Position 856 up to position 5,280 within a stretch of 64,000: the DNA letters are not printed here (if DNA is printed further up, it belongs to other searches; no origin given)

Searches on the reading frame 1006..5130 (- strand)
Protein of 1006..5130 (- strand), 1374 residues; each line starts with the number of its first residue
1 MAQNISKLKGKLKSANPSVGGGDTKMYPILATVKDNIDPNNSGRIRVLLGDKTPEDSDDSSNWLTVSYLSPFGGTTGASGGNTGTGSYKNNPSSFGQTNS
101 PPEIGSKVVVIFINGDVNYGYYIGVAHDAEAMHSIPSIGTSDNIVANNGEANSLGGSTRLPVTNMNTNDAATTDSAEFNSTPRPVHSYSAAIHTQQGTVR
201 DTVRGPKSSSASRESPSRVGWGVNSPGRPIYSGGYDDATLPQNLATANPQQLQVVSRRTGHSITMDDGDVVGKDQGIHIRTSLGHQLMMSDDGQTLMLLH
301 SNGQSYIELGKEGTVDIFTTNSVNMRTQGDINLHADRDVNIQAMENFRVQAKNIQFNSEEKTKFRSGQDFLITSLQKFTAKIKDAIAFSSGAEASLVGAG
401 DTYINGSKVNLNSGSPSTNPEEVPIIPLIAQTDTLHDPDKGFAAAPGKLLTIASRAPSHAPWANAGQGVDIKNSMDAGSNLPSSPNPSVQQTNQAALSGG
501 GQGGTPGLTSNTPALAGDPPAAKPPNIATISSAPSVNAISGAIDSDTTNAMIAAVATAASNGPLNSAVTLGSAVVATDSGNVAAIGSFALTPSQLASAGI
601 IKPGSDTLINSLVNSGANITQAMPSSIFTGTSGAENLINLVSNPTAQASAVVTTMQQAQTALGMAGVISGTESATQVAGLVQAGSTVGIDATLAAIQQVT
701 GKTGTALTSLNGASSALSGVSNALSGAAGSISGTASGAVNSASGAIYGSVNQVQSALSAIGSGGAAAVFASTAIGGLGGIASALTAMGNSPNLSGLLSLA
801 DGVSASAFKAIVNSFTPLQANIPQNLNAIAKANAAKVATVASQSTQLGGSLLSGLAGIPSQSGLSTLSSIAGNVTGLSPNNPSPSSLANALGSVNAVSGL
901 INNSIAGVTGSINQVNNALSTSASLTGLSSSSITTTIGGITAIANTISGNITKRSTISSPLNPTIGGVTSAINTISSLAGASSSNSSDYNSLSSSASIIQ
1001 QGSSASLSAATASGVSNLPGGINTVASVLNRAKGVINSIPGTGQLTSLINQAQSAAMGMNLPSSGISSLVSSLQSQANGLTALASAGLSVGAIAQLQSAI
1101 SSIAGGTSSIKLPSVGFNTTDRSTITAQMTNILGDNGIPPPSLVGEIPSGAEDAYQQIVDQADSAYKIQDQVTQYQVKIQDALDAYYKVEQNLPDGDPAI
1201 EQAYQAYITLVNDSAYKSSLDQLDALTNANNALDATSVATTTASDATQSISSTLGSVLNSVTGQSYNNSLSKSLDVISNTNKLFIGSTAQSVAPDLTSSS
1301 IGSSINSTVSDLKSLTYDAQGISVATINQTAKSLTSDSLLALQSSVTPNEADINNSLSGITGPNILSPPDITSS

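Call 14: search_protein_families(library=phrogs, proteins=[window:1006-5130:-], max_evalue=0.001)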
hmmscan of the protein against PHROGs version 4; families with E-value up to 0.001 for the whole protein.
window:1006-5130:- (1374 aa): 2 families
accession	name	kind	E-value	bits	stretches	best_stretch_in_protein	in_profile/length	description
phrog_13211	-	tail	5.6e-35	121.6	1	26-417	19-376/887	baseplate hub subunit and tail lysozyme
phrog_34729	-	unknown function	0.00036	19.7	0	99-135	493-529/910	-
